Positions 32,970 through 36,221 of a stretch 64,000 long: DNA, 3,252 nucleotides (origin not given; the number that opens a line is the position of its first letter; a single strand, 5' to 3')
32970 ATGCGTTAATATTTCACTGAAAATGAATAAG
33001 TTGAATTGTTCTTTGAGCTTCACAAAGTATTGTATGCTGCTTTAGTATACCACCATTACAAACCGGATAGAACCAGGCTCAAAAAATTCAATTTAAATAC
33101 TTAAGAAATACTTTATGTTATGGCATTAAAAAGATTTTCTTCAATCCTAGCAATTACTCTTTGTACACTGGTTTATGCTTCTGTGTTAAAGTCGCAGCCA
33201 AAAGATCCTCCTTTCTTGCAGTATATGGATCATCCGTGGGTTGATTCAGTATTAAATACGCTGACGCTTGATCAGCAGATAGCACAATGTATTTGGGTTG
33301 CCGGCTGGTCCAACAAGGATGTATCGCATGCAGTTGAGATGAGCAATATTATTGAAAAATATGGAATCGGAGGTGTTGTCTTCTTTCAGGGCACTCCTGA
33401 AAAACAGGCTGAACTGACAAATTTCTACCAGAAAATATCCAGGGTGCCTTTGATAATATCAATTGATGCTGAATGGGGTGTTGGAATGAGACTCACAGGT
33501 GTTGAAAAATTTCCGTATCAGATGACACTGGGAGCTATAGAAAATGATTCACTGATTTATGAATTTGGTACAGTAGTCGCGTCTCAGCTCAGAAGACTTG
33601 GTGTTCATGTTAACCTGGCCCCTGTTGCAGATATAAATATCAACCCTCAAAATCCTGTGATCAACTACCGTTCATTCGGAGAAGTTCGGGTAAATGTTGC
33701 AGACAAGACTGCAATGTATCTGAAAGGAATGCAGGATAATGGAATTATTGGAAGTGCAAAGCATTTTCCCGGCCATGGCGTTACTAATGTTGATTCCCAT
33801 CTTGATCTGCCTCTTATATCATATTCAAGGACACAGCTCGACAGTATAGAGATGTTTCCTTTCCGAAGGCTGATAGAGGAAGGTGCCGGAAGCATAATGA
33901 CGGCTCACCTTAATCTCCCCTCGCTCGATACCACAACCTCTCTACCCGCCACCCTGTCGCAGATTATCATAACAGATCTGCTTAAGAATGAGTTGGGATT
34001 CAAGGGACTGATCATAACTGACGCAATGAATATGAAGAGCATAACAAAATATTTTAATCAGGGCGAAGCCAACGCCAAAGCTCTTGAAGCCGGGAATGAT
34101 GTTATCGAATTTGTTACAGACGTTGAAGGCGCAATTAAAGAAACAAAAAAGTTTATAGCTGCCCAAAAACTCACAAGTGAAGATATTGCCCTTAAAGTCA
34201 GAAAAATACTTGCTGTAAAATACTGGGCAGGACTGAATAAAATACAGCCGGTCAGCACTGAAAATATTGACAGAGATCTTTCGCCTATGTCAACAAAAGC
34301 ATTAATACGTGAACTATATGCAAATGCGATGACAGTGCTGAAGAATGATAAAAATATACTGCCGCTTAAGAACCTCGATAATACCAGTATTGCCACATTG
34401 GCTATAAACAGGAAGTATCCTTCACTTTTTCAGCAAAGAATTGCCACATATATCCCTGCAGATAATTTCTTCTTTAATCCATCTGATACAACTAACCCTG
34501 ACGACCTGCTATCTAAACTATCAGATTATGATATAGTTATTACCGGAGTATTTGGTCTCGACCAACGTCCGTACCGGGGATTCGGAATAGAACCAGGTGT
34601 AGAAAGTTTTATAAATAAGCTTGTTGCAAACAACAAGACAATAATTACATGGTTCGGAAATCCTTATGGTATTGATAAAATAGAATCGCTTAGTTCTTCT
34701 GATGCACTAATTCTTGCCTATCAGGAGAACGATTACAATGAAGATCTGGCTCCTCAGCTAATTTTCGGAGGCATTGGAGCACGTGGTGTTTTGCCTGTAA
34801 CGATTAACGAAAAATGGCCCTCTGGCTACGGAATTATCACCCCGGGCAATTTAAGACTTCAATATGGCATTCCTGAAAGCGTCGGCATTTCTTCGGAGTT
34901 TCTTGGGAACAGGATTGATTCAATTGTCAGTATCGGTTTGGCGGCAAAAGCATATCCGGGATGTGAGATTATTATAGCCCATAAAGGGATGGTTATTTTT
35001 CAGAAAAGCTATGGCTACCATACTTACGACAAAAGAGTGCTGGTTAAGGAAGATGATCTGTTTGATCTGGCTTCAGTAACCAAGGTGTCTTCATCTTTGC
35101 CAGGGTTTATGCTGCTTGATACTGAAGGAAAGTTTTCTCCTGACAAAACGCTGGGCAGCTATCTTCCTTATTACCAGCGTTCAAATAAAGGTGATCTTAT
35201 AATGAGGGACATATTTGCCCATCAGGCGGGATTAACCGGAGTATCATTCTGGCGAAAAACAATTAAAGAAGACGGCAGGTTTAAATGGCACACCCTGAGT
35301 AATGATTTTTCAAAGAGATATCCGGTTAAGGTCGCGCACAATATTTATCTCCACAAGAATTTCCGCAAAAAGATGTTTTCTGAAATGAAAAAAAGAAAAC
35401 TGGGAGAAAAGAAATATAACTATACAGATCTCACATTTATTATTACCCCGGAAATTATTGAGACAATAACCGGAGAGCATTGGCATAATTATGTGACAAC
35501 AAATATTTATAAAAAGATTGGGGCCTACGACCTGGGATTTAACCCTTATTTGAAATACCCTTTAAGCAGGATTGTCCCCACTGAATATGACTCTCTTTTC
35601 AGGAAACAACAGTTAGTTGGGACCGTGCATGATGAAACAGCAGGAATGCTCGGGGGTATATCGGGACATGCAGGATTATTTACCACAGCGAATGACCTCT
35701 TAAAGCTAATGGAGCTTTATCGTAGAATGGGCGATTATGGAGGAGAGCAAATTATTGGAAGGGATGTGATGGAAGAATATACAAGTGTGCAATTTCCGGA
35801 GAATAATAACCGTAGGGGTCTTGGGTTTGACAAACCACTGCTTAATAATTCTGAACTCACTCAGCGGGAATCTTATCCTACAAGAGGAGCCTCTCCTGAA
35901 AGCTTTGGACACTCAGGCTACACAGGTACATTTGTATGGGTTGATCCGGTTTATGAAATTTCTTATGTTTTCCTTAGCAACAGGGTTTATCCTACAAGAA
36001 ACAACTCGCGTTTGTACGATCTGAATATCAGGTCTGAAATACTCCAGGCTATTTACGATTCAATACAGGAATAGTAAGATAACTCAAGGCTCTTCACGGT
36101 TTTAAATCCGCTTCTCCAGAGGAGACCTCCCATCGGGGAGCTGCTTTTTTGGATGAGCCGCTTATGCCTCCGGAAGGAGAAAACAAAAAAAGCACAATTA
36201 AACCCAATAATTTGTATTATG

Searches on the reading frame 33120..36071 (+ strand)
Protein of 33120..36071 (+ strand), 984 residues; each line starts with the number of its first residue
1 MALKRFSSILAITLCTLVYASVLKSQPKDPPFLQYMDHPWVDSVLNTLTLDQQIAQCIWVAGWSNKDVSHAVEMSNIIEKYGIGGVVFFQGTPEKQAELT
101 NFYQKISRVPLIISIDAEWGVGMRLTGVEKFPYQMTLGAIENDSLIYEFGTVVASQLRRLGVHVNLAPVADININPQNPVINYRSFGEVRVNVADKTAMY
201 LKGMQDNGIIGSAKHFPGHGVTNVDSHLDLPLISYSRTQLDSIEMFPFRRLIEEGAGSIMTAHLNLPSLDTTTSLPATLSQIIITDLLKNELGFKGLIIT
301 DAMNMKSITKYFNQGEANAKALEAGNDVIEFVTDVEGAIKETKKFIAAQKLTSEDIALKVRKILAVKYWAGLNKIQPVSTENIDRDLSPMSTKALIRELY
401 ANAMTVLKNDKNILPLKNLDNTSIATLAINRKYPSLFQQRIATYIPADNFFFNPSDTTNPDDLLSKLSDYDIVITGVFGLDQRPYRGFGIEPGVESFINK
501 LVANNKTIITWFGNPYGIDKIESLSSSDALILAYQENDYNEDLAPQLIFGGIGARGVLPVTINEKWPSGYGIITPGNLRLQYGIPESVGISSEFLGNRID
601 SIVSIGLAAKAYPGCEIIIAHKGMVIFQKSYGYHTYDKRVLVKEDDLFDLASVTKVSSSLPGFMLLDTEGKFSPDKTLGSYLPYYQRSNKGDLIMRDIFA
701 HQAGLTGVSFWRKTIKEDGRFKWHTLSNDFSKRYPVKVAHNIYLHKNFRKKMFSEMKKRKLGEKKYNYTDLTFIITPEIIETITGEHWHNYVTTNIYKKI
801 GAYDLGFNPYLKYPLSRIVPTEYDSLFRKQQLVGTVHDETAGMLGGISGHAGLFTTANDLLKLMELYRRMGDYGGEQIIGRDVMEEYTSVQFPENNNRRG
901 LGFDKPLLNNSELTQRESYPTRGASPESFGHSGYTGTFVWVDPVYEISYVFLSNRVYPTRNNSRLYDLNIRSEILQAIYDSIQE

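Call 9: search_protein_families(library=pfam, proteins=[window:33120-36071:+], max_evalue=0.00001)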
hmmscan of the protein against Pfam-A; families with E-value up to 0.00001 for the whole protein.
window:33120-36071:+ (984 aa): 2 families
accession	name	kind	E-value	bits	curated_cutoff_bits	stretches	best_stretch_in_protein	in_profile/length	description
PF00933.27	Glyco_hydro_3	-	2.6e-74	251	27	1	49-365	1-315/316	Glycosyl hydrolase family 3 N terminal domain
PF00144.29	Beta-lactamase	-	3.3e-37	128.8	27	1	602-963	4-318/329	Beta-lactamase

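Call 88: search_protein_families(library=ncbifam, proteins=[window:33120-36071:+], max_evalue=1e-8)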
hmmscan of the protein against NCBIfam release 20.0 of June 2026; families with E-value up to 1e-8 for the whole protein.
window:33120-36071:+ (984 aa): 9 families
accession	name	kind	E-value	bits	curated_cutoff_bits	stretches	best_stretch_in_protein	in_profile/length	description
NF003740.0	PRK05337.1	equivalog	2.3e-43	148.6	207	1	75-355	19-303/340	beta-N-acetylhexosaminidase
NF002968.0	PRK03642.1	equivalog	1.7e-36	126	385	1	584-957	29-397/432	penicillin binding protein PBP4B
NF052331.1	Bet13-16Glucosase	equivalog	9.7e-26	90.1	1330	1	41-422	16-385/750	exo-beta-d-1,3/1,6-glucosidase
NF052329.1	XyloArabinsidase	equivalog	2.5e-25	88.7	1050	1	118-428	98-399/750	beta-xylosidase/alpha-l-arabinosidase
NF011678.0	PRK15098.1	equivalog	1.7e-20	73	666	1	16-420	12-411/765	beta-glucosidase BglX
NF052330.1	BetGlucosiCelf0468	equivalog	8.6e-18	63.9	1300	1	130-433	56-348/817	beta-d-glucosidase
NF041579.1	betaxyl_Flavo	equivalog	4.8e-16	58.1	1350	1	94-430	48-391/716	beta-xylosidase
NF041776.1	xylosidase_Xyl3A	equivalog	1.5e-10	39.7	1250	1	211-430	166-382/846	xylan 1,4-beta-xylosidase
NF038269.1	lipase_LipE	equivalog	9.7e-09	34.8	750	0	607-954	39-381/407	lipase LipE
